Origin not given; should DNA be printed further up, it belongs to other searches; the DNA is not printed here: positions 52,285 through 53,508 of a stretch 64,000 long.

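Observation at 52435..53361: Response-regulator receiver domain fused to an Mrr-type restriction nuclease: a possibly phosphorylation-gated DNA-cleaving effector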

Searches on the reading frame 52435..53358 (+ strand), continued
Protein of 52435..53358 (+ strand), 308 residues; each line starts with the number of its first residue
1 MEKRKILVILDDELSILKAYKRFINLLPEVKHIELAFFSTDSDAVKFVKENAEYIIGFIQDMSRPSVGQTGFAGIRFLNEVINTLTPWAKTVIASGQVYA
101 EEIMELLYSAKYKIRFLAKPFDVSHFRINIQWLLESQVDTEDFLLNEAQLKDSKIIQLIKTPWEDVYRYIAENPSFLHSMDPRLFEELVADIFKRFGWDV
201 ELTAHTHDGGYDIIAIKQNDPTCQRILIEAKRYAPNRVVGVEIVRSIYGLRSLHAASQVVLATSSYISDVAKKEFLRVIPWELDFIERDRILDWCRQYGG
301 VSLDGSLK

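Call 46: find_encoding_contigs(protein=P0040, flank=8000, max_places=1)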
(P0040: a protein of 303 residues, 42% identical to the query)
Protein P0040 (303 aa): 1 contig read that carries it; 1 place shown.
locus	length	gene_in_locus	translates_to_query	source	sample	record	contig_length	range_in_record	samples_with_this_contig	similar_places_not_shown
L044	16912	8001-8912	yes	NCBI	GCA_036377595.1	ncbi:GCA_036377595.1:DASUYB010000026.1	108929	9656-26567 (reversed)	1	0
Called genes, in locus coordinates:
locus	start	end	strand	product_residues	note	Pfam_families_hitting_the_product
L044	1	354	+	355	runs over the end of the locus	PF03308:MeaB, PF00005:ABC_tran (faint), PF00009:GTP_EFTU (faint), PF02492:cobW (weak)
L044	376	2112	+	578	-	PF01642:MM_CoA_mutase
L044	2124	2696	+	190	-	PF05685:Uma2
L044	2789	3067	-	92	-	-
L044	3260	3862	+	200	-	-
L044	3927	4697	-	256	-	-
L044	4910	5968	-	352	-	-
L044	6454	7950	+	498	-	PF00501:AMP-binding, PF13193:AMP-binding_C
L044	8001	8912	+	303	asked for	PF04471:Mrr_cat, PF22722:NA-iREase1 (weak)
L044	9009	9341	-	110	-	-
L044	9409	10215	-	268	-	PF13620:CarboxypepD_reg, PF25020:TTR_TEN1-4 (faint)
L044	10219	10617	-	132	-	-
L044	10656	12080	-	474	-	PF01425:Amidase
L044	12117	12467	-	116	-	PF04237:YjbR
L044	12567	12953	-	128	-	-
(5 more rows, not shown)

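Call 47: find_encoding_contigs(protein=P0038, flank=8000, max_places=1)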
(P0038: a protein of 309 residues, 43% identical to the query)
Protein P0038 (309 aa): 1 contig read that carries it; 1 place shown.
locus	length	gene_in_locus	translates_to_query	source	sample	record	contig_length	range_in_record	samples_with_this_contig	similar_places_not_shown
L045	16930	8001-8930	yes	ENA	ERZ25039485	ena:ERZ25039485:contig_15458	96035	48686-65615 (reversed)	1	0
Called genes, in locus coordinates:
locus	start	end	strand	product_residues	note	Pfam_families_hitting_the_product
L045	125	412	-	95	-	-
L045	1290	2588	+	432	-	-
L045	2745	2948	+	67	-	-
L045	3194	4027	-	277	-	-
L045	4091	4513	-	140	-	-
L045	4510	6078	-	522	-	PF27249:MJ0330_N (weak)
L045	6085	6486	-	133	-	-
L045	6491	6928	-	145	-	-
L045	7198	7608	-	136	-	-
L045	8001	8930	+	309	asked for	PF04471:Mrr_cat, PF22722:NA-iREase1 (weak)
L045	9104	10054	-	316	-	-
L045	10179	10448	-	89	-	-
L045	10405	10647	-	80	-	-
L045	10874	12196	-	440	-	PF13356:Arm-DNA-bind_3 (weak), PF00589:Phage_integrase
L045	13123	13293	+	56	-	PF00196:GerE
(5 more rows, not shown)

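Call 48: find_homologous_proteins(query=P0052, max_evalue=1e-10)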
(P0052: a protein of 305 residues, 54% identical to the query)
Query P0052 (305 aa): 124 proteins with E <= 1e-10 among 8000 candidates; the best 120 are listed.
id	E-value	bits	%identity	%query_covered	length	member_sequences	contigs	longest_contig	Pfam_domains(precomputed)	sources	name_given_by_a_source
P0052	5.4e-194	661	100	100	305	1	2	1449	PF00072.31,PF04471.19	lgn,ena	-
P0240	2.3e-103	363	56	99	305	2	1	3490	PF00072.31,PF04471.19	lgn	-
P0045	8.8e-87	309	50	99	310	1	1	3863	PF04471.19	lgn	-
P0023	3.9e-58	215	59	54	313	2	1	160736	PF04471.19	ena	-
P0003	7.9e-57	211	38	97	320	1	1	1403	PF22722.3,PF04471.19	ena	-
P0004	1.6e-55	206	55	57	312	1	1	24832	PF22722.3,PF04471.19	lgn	-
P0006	2.6e-55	206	54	59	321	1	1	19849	PF22722.3,PF04471.19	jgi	jgi:restriction endonuclease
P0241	4.2e-55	205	61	48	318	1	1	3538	PF22722.3,PF04471.19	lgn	-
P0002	2.6e-54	202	38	100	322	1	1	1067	PF22722.3,PF04471.19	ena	-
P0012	1.6e-53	200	51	60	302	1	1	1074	PF04471.19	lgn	-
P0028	1.8e-53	200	54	56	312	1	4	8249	PF22722.3,PF04471.19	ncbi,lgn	-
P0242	2.2e-53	199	47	67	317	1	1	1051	PF22722.3,PF04471.19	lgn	-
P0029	3.8e-53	199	55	54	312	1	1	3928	PF22722.3,PF04471.19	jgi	jgi:hypothetical protein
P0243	8.0e-53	198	54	51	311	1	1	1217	PF22722.3,PF04471.19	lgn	-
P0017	1.7e-52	196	55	53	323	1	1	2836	PF22722.3,PF04471.19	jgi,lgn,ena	-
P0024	3.6e-52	195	59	48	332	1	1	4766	PF22722.3,PF04471.19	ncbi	-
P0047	4.2e-52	195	39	93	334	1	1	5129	PF22722.3,PF04471.19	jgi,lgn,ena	-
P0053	1.2e-51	194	38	93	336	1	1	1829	PF04471.19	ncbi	-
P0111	1.2e-51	194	55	52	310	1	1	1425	PF22722.3,PF04471.19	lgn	-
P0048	1.4e-51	193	50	55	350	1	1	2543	PF04471.19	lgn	-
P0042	7.4e-51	191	59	48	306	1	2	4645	PF22722.3,PF04471.19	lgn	-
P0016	1.5e-50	190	40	95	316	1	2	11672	PF22722.3,PF04471.19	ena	-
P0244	2.5e-50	189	60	47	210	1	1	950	PF22722.3,PF04471.19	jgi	jgi:hypothetical protein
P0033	3.9e-50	189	55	50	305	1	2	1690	PF04471.19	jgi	-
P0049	4.6e-50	188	51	56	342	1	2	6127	PF22722.3,PF04471.19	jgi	jgi:hypothetical protein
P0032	7.9e-50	188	51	55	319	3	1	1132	PF22722.3,PF04471.19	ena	-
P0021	8.0e-50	188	59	47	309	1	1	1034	PF22722.3,PF04471.19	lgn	-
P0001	1.1e-49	187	54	54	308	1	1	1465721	PF22722.3,PF04471.19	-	-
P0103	2.3e-49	186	55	47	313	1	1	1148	PF04471.19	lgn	-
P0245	3.8e-49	185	58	50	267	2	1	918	PF22722.3,PF04471.19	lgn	-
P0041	6.3e-49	185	54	51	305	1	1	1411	PF22722.3,PF04471.19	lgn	-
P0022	1.0e-48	184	39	96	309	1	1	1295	PF22722.3,PF04471.19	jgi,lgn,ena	-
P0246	1.1e-48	184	49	61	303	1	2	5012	PF22722.3,PF04471.19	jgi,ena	jgi:hypothetical protein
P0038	1.3e-48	184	55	49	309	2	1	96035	PF22722.3,PF04471.19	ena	-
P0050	1.3e-48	184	51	55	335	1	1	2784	PF22722.3,PF04471.19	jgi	jgi:Restriction endonuclease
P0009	1.9e-48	183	56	48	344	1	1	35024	PF04471.19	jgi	jgi:hypothetical protein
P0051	3.3e-48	182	59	47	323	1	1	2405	PF22722.3,PF04471.19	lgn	-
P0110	5.4e-48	182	53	53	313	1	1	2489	PF22722.3,PF04471.19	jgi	jgi:restriction endonuclease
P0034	5.5e-48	182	58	47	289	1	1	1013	PF22722.3,PF04471.19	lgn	-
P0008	6.0e-48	182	51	51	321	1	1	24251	PF22722.3,PF04471.19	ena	-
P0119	6.8e-48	181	54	52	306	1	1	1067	PF22722.3,PF04471.19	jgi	jgi:hypothetical protein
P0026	7.9e-48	181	54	48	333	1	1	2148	PF22722.3,PF04471.19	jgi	jgi:hypothetical protein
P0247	1.1e-47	181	39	92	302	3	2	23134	PF22722.3,PF04471.19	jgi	jgi:restriction system protein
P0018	1.5e-47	180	47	60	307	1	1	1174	PF22722.3,PF04471.19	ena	-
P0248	4.0e-47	179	54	50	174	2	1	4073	PF22722.3,PF04471.19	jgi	jgi:HJR/Mrr/RecB family endonuclease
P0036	4.3e-46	175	56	46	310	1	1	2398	PF22722.3,PF04471.19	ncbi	-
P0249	1.8e-45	173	52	52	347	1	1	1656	PF22722.3,PF04471.19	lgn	-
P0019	2.3e-45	173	56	48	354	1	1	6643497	PF04471.19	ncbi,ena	-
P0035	3.7e-45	172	51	49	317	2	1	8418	PF22722.3,PF04471.19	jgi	jgi:hypothetical protein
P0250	1.0e-43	168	52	52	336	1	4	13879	PF22722.3,PF04471.19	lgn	-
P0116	3.1e-43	166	54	48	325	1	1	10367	PF22722.3,PF04471.19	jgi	jgi:hypothetical protein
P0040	8.6e-43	165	55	45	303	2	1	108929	PF22722.3,PF04471.19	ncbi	ncbi:MAG TPA: restriction endonuclease [Longimicrobium sp.]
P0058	2.1e-42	163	56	47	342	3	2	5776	PF22722.3,PF04471.19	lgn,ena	-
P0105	3.8e-41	159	54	50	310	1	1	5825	PF22722.3,PF04471.19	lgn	-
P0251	1.8e-40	157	52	47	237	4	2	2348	PF22722.3,PF04471.19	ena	-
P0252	7.0e-40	155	52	47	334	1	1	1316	PF04471.19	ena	-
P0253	7.8e-40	155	53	45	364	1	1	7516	PF22722.3,PF04471.19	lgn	-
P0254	1.6e-39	154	52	44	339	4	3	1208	PF22722.3,PF04471.19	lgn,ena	-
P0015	2.3e-39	153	52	49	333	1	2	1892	PF04471.19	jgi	-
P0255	2.8e-39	153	52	44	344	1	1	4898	PF22722.3,PF04471.19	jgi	jgi:hypothetical protein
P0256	3.0e-39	153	59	41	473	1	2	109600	PF22722.3,PF04471.19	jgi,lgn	jgi:hypothetical protein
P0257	2.6e-38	150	53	44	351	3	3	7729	PF22722.3,PF04471.19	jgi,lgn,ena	-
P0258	3.9e-38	149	47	50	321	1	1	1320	PF13156.13,PF22722.3,PF04471.19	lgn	-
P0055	1.1e-37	148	53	45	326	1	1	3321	PF04471.19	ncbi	-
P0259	6.2e-37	145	53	43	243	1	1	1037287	PF22722.3,PF04471.19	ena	-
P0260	1.6e-36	144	50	51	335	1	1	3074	PF22722.3,PF04471.19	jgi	jgi:hypothetical protein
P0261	7.3e-36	142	51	45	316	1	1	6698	PF22722.3,PF04471.19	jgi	jgi:hypothetical protein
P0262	8.2e-35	138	55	40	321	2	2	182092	PF22722.3,PF04471.19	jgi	jgi:hypothetical protein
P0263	1.8e-33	134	46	45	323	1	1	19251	PF22722.3,PF04471.19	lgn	-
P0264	1.8e-32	131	47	50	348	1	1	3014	PF22722.3,PF04471.19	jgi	jgi:hypothetical protein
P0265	2.3e-28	117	43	46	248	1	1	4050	PF22722.3,PF04471.19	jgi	jgi:HJR/Mrr/RecB family endonuclease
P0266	2.1e-27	114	43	44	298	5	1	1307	PF22722.3,PF04471.19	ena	-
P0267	1.1e-26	112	49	40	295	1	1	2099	PF22722.3,PF04471.19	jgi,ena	-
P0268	1.1e-26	112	47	44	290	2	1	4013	PF22722.3,PF04471.19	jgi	jgi:hypothetical protein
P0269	2.4e-26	111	49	41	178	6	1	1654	PF13156.13,PF22722.3,PF04471.19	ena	-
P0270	3.6e-26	110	49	39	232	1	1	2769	PF13156.13,PF22722.3,PF04471.19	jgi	jgi:HJR/Mrr/RecB family endonuclease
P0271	5.4e-25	106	45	44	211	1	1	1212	PF22722.3,PF04471.19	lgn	-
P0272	7.5e-25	106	41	50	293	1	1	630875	PF13156.13,PF22722.3,PF04471.19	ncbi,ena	-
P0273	2.8e-24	104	41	44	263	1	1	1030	PF22722.3,PF04471.19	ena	-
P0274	3.1e-24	104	43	42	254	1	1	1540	PF13156.13,PF22722.3,PF08281.19,PF04471.19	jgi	jgi:HJR/Mrr/RecB family endonuclease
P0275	3.4e-24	104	40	46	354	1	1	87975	PF22722.3,PF04471.19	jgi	jgi:HJR/Mrr/RecB family endonuclease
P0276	3.4e-24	104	45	43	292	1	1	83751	PF04545.23,PF22722.3,PF04471.19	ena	-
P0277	3.9e-24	103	45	41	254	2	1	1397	PF13156.13,PF04545.23,PF22722.3,PF08281.19,PF04471.19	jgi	jgi:HJR/Mrr/RecB family endonuclease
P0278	4.0e-24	103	38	53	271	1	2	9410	PF13156.13,PF04545.23,PF22722.3,PF04471.19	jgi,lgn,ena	jgi:restriction endonuclease Mrr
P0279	6.7e-24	103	46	45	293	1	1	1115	PF13156.13,PF22722.3,PF04471.19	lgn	-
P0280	7.7e-24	102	43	42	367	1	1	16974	PF22722.3,PF04471.19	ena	-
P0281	8.0e-24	102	34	59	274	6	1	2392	PF22722.3,PF04471.19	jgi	jgi:hypothetical protein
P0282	9.3e-24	102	43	46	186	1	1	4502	PF22722.3,PF04471.19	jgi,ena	-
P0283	1.1e-23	102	42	43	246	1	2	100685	PF13156.13,PF22722.3,PF04471.19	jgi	jgi:hypothetical protein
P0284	1.4e-23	102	44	43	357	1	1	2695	PF13156.13,PF22722.3,PF04471.19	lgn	-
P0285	1.9e-23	101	44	43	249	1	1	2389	PF00076.29,PF22722.3,PF04471.19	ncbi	-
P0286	2.4e-23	101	37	62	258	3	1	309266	PF22722.3,PF04471.19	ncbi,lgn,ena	-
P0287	2.4e-23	101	39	50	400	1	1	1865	PF13156.13,PF22722.3,PF04471.19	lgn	-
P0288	2.5e-23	101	42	43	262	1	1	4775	PF13156.13,PF00076.29,PF22722.3,PF04471.19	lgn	-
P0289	1.2e-22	99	44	41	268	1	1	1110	PF13156.13,PF04545.23,PF22722.3,PF04471.19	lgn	-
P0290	1.8e-22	98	46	39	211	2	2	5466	PF13156.13,PF22722.3,PF04471.19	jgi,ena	jgi:hypothetical protein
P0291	2.4e-22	98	48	38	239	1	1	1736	PF13156.13,PF22722.3,PF04471.19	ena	-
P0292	6.9e-22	96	44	41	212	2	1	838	PF13156.13,PF22722.3,PF04471.19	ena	-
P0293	1.0e-21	95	44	40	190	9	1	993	PF13156.13,PF22722.3,PF04471.19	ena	-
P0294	1.0e-21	95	46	38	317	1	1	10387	PF04471.19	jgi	jgi:Restriction endonuclease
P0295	1.2e-21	95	42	48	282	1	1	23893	PF00076.29,PF22722.3,PF04471.19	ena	-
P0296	1.3e-21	95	35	62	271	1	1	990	PF22722.3,PF04471.19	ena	-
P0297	1.6e-21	95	42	40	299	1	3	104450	PF13156.13,PF22722.3,PF04471.19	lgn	-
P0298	3.5e-21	94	37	55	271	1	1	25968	PF04545.23,PF22722.3,PF04471.19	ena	-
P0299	4.2e-21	93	44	40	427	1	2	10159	PF22722.3,PF04471.19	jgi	jgi:restriction system protein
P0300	1.1e-20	92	43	41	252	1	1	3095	PF22722.3,PF04471.19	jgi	jgi:hypothetical protein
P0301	1.3e-20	92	42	40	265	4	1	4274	PF04545.23,PF22722.3,PF04471.19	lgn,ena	-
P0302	1.4e-20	92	42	39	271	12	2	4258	PF04545.23,PF22722.3,PF04471.19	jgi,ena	jgi:hypothetical protein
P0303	1.5e-20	92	35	50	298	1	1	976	PF22722.3,PF04471.19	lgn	-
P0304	7.9e-20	89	42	39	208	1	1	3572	PF13156.13,PF22722.3,PF04471.19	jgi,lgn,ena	-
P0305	1.6e-19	88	45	39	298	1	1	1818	PF22722.3,PF04471.19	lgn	-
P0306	2.3e-19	88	40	41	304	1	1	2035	PF13156.13,PF22722.3,PF04471.19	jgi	jgi:HJR/Mrr/RecB family endonuclease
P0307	2.4e-19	88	42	40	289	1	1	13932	PF13156.13,PF22722.3,PF04471.19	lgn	-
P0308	2.9e-19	87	40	41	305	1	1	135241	PF13156.13,PF22722.3,PF04471.19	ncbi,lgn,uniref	ncbi:restriction endonuclease [Sphingobacterium sp.]|uniref:restriction endonuclease n=1 Tax=Sphingo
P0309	3.0e-19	87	39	45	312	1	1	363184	PF22722.3,PF04471.19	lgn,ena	-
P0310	3.3e-19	87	38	43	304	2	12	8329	PF13156.13,PF22722.3,PF04471.19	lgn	-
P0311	1.5e-18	85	40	40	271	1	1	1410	PF04545.23,PF22722.3,PF04471.19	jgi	jgi:hypothetical protein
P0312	3.0e-18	84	36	50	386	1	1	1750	PF22722.3,PF04471.19,PF13191.13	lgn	-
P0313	6.6e-18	83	38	45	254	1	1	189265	PF26348.1,PF04471.19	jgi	jgi:hypothetical protein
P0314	7.1e-18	83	44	39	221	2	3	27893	PF22722.3,PF04471.19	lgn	-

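Call 64: search_dna_similar(query=window:52435-53358:+, collection=plasmids, mode=protein, max_evalue=0.00001, max_rows=15)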
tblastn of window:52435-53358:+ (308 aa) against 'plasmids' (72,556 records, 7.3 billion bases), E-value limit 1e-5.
Records with a match: 81; places in all: 87; records where one place covers at least 80% of the query: 0.
Best place of each record, by identity: <60% 81.
By first word of the organism name: Priestia 16; Cereibacter 6; Bradyrhizobium 6; Bacillus 5; Clostridium 5; Methylobacterium 4; Rhizobium 3; Xanthomonas 3; Halomicrobium 3; Pseudochrobactrum 3; and 23 more.
By predicted mobility (MOB-suite, as given by PLSDB): non-mobilizable 45; mobilizable 21; conjugative 15.
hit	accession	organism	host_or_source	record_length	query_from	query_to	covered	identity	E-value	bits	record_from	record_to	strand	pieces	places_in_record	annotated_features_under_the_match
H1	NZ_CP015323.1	Priestia filamentosa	plant,Cell culture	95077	136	298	53%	38.2%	4e-23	106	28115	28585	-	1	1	restriction endonuclease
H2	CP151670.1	Isosphaeraceae bacterium EP7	-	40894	106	298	63%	31.2%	9e-19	94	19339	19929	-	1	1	restriction endonuclease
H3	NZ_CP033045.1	Mesobacillus foraminis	cell culture,Red Sea lagoons-Mangrove ...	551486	46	273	74%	25.6%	5e-9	65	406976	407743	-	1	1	restriction endonuclease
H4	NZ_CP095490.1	Halorientalis marina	cell culture,salt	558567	110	286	57%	28.4%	2e-7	60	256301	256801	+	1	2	restriction endonuclease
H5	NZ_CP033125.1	Acinetobacter wuhouensis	Culture,Sewage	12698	169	298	42%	37.7%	6e-18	92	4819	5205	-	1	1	restriction endonuclease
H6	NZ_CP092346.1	Rhizobium gallicum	Phaseolus vulgaris,Cell culture,nodule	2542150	163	306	47%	33.6%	3e-13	77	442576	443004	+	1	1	none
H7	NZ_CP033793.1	Bacillus sp. FDAARGOS_527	Homo sapiens,Broviac blood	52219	168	298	43%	36.4%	1e-20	99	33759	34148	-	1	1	restriction endonuclease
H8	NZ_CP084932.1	Sphingomonas morindae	mixed culture,Noni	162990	144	296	50%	30.6%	5e-9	65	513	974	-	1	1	restriction endonuclease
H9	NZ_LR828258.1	Xanthomonas hortorum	Lactuca sp.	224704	165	301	44%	33.3%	8e-10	67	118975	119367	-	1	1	restriction endonuclease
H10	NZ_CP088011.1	Rhizobium sp. T136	Melilotus albus,Cell culture,root nodule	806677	163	296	44%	34.1%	3e-14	81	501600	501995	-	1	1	restriction endonuclease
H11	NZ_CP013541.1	Rhizobium phaseoli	Phaseolus vulgaris,Whole ...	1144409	163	296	44%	34.1%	4e-14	80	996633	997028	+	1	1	record has no annotation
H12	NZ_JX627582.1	Methylobacterium oryzae CBMB20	-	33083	165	301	44%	31.4%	2e-9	66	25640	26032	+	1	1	restriction endonuclease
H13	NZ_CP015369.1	Methylobacterium phyllosphaerae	cell culture,leaf tissues of rice in ...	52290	165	301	44%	31.4%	2e-9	66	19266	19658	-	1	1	restriction endonuclease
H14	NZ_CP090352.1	Methylobacterium oryzae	single cell,soil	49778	165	301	44%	31.4%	2e-9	66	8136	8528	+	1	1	restriction endonuclease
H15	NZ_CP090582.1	Methylobacterium radiotolerans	Pure isolate,Urban soil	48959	165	301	44%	31.4%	2e-9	66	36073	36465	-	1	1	restriction endonuclease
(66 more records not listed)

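Call 65: search_dna_similar(query=window:52435-53358:+, collection=phages, mode=protein, max_evalue=0.00001, max_rows=15)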
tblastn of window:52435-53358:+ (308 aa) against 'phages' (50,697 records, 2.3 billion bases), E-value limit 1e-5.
Records with a match: 5; places in all: 5; records where one place covers at least 80% of the query: 0.
Best place of each record, by identity: <60% 5.
By first word of the organism name: Clostridium 3; Streptococcus 1; Bacteriophage 1.
By host as written in the record: Clostridium botulinum type C strain C-Stockholm 2; Streptococcus suis FJSM8 1; - 1; Clostridium botulinum D str. 1873 1.
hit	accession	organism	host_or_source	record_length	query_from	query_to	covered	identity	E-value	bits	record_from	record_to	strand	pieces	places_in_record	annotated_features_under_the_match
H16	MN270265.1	Streptococcus phage phi-SsuFJSM8_rum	Streptococcus suis FJSM8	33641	169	280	36%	35.7%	7e-9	63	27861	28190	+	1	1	hypothetical protein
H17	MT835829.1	Bacteriophage sp.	human fecal samples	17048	181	301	39%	29.5%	2e-6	55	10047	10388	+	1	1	record has no annotation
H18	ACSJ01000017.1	Clostridium phage D-1873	Clostridium botulinum D str. 1873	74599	177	281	34%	31.4%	1e-8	62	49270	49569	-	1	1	putative restriction endonuclase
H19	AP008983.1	Clostridium phage c-st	Clostridium botulinum type C strain ...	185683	177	281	34%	31.4%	2e-8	61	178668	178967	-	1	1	putative restriction endonuclase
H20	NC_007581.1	Clostridium phage c-st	Clostridium botulinum type C strain ...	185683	177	281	34%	31.4%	2e-8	61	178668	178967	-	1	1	restriction endonuclease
